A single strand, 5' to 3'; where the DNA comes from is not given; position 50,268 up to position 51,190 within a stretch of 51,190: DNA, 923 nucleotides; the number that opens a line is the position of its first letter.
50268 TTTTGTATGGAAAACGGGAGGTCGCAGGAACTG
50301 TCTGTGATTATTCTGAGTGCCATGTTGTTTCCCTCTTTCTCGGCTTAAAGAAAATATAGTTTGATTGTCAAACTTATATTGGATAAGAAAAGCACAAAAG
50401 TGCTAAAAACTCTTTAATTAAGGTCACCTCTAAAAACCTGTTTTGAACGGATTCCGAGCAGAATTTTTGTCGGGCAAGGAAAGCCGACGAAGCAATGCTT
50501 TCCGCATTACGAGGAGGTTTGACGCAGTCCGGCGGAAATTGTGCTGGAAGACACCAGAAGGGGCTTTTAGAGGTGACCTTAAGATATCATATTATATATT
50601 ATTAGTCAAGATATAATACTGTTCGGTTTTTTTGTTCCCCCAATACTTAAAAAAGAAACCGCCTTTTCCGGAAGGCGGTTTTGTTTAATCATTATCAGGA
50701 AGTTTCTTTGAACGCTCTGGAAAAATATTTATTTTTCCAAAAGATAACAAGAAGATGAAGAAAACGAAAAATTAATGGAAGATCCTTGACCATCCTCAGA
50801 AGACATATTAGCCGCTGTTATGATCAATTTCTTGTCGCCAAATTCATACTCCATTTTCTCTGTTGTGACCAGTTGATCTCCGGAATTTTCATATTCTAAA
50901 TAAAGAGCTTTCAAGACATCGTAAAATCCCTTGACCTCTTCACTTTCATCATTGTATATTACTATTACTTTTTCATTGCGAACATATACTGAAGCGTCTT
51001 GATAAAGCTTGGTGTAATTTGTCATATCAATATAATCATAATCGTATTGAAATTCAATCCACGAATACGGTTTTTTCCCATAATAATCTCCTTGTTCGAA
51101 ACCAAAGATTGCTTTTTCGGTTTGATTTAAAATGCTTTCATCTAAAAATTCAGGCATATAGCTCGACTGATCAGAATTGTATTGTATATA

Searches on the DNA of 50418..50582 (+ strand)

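Call 71: search_dna_similar(query=window:50418-50582:+, collection=ecoli_genomes, mode=distant, max_evalue=10, max_rows=8)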
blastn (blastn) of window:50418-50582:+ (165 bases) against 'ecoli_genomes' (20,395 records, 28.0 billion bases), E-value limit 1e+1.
No match.

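Call 75: build_rna_model(alignment_id=A2, structure=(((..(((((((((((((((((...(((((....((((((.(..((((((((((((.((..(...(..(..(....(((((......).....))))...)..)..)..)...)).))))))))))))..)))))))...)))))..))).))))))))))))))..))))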
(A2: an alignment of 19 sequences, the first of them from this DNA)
Model R1 built from alignment A2 (19 sequences, 170 columns); structure: as given.
model positions 158; base pairs 55; branch points 0; effective number of sequences 2.25; information 0.59 bits per position. Calibrated on 0.2 Mb of random sequence (short: E-values are rough).
structure used (alignment columns):
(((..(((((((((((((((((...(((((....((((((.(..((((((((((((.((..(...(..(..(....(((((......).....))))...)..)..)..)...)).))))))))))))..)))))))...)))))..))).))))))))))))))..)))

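Call 76: search_with_rna_model(model_id=R1, sources=[L090, L092, L093, L095, L096, L100, L103], filters=off, max_evalue=10, show_alignments=4)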
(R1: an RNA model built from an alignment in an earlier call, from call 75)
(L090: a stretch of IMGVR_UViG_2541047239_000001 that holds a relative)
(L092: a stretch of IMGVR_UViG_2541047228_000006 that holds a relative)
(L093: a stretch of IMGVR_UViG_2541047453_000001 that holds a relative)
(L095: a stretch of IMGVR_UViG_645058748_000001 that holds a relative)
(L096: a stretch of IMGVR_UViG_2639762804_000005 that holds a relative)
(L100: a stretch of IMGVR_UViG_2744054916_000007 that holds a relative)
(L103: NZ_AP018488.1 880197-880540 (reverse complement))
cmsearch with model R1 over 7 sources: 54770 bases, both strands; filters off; matches with E-value up to 10: 87.
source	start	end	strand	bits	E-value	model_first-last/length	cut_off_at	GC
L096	3472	3575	-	28.1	0.00035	1-158/158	no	0.4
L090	12657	12761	+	27.8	0.00039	1-158/158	no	0.42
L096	3472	3575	+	24.7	0.0019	1-158/158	no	0.4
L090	12657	12761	-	24.7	0.0019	1-158/158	no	0.42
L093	762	857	-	22.7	0.0053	1-158/158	no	0.48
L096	209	312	-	21.6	0.0091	1-158/158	no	0.45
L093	762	857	+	21.6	0.0092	1-158/158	no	0.48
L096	209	312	+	21.4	0.0098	1-158/158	no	0.45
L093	3945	3993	-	19.3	0.029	1-158/158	no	0.33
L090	3709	3779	-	19.2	0.03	1-158/158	no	0.41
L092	3952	4004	+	18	0.054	1-158/158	no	0.26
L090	3709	3779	+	17.8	0.059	1-158/158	no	0.41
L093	2209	2252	-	17.7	0.065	1-158/158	no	0.41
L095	7731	7773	-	17.6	0.067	1-158/158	no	0.42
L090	10696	10729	+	16.5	0.12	1-158/158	no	0.29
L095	5121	5275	+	16.3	0.13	1-158/158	no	0.44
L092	3952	4004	-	16.1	0.14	1-158/158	no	0.26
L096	137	178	-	15.9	0.16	1-158/158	no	0.5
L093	2209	2252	+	15.7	0.17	1-158/158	no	0.41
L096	3094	3135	-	15.3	0.21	1-158/158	no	0.48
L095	7646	7716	-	14.9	0.26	1-158/158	no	0.54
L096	3094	3135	+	14.9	0.26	1-158/158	no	0.48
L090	10696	10729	-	14.6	0.29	1-158/158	no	0.29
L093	3945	3993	+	14.4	0.34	1-158/158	no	0.33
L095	4952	4983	-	14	0.4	1-158/158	no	0.47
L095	4952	4983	+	14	0.41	1-158/158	no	0.47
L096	5807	5841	-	13.7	0.48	1-158/158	no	0.51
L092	5048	5151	-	13.5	0.52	1-158/158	no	0.43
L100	117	147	-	13.3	0.57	1-158/158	no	0.42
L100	117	147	+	13.3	0.57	1-158/158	no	0.42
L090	8969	8995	+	12.9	0.72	1-158/158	no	0.44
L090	8969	8995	-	12.9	0.72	1-158/158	no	0.44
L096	138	177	+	12.5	0.86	1-158/158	no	0.5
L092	3813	3849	+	12.3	0.94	1-158/158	no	0.43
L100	12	110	+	12.3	0.95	1-158/158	no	0.47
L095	7731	7773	+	12.3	0.98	1-158/158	no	0.42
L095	7646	7716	+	12.2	1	1-158/158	no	0.54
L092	3661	3693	-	12.2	1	1-158/158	no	0.27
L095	5757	5798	-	12.1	1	1-158/158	no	0.45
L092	4826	4881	+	12.1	1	1-158/158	no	0.57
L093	4109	4151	+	11.9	1.2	1-158/158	no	0.49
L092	10406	10436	-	11.8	1.3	1-158/158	no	0.58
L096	2240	2276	+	11.6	1.4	1-158/158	no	0.43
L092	5048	5151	+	11.3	1.6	1-158/158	no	0.43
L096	5807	5841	+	11.3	1.6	1-158/158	no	0.51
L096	3618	3646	-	11.1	1.7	1-158/158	no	0.52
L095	5121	5275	-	11.1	1.7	1-158/158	no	0.44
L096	3618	3646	+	11.1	1.7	1-158/158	no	0.52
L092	3661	3693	+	10.9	1.9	1-158/158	no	0.27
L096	2240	2276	-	10.8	2.1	1-158/158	no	0.43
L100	2186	2221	+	10.6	2.2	1-158/158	no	0.64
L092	3813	3849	-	10.4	2.5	1-158/158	no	0.43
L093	1057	1086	-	10.3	2.6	1-158/158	no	0.4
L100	12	110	-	10.2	2.7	1-158/158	no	0.47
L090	5057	5097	+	10.1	2.9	1-158/158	no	0.39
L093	4109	4151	-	9.9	3.2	1-158/158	no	0.49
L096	6614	6648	-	9.9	3.2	1-158/158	no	0.46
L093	575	740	-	9.8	3.3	1-158/158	no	0.43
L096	6614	6648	+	9.6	3.8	1-158/158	no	0.46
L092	7807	7863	+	9.5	3.9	1-158/158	no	0.23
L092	2405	2438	+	9.4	4.1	1-158/158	no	0.41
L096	2301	2354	-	9.4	4.2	1-158/158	no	0.5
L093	581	734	+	9.4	4.2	1-158/158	no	0.44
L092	958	986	-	9.3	4.3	1-158/158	no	0.48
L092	152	213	+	9.3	4.3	1-158/158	no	0.44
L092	10406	10436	+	9.3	4.4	1-158/158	no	0.58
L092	2405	2438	-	9.3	4.4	1-158/158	no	0.41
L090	7686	7709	+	9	5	1-158/158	no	0.42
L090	7686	7709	-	9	5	1-158/158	no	0.42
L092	152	213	-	8.9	5.4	1-158/158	no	0.44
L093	869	954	+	8.6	6.2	1-158/158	no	0.47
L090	12181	12204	-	8.6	6.3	1-158/158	no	0.38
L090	4305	4342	-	8.5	6.5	1-158/158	no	0.24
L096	9743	9810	+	8.5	6.5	1-158/158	no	0.51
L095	5763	5792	+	8.3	7.2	1-158/158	no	0.5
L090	1201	1254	-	8.2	7.4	1-158/158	no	0.31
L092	8382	8405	-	8.2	7.4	1-158/158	no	0.25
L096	6664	6694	-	8.2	7.6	1-158/158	no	0.32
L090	5669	5697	+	8.2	7.6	1-158/158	no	0.69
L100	2186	2221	-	8.2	7.7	1-158/158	no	0.64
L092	8382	8405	+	8.1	7.7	1-158/158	no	0.25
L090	3211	3261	+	8.1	7.9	1-158/158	no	0.43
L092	958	986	+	7.9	8.5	1-158/158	no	0.48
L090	9314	9357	-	7.9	8.6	1-158/158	no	0.32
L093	3851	3909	+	7.9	8.6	1-158/158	no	0.73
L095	1950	1989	-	7.8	9.2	1-158/158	no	0.3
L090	12181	12204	+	7.7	9.5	1-158/158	no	0.38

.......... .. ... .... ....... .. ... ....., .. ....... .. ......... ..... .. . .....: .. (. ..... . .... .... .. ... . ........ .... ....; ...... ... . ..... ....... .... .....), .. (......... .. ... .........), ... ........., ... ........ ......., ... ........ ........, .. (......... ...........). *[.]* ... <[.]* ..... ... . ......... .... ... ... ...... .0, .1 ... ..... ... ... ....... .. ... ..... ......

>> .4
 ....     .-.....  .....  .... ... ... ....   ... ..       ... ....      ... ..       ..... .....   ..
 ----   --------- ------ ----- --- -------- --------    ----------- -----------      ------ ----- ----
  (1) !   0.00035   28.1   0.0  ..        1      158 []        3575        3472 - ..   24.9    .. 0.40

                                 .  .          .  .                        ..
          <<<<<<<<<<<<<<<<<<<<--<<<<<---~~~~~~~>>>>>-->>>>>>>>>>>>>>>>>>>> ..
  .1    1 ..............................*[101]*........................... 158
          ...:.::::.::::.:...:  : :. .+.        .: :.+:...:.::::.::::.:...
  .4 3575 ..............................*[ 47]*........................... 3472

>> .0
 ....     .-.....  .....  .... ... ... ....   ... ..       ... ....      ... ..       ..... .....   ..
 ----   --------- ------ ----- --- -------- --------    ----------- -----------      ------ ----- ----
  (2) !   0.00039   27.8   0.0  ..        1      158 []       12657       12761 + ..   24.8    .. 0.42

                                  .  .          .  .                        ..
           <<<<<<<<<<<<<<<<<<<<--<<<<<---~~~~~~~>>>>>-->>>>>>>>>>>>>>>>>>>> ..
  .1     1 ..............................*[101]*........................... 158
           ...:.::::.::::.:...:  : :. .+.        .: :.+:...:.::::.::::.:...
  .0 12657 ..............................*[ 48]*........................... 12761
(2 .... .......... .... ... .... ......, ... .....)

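Call 77: search_with_rna_model(model_id=R1, source=window, filters=off, max_evalue=1)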
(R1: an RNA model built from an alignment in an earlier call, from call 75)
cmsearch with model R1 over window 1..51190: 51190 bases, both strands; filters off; matches with E-value up to 1: 17.
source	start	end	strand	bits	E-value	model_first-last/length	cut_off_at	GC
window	1346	1503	+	155.6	5.2e-32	1-158/158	no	0.47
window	14216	14373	+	119.8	3.3e-24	1-158/158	no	0.46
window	50420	50580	+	107.6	1.5e-21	1-158/158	no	0.5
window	1346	1503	-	49.2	8.2e-09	1-158/158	no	0.47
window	50419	50581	-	27.2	0.0005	1-158/158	no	0.49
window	22868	22923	-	19.7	0.021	1-158/158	no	0.43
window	14475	14512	-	17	0.084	1-158/158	no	0.37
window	49322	49359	-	17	0.084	1-158/158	no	0.37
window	14475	14512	+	16.9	0.089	1-158/158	no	0.37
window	49322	49359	+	16.9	0.089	1-158/158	no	0.37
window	14216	14373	-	16.9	0.09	1-158/158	no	0.46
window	22868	22923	+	14.8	0.26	1-158/158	no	0.43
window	1504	1536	+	13.9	0.4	1-158/158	no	0.67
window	23637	23733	-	13.7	0.44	1-158/158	no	0.45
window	12052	12081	+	12.8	0.71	1-158/158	no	0.63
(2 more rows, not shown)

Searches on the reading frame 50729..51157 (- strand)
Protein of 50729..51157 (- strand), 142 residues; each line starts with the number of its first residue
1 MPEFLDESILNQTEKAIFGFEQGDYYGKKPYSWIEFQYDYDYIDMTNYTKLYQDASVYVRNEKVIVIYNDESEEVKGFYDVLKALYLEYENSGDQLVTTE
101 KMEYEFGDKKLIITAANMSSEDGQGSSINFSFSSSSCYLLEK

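Call 14: search_protein_families(library=pfam, proteins=[window:50729-51157:-])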
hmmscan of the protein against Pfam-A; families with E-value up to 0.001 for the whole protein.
window:50729-51157:- (142 aa): 0 families

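Call 54: search_protein_families(library=pfam, proteins=[window:50729-51157:-], max_evalue=0.01)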
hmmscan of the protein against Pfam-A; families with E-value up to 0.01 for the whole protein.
window:50729-51157:- (142 aa): 0 families

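Call 70: find_encoding_contigs(protein=window:50729-51157:-, flank=2500, max_places=10)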
Protein window:50729-51157:- (142 aa): no gene with exactly this product is on record in the collection.
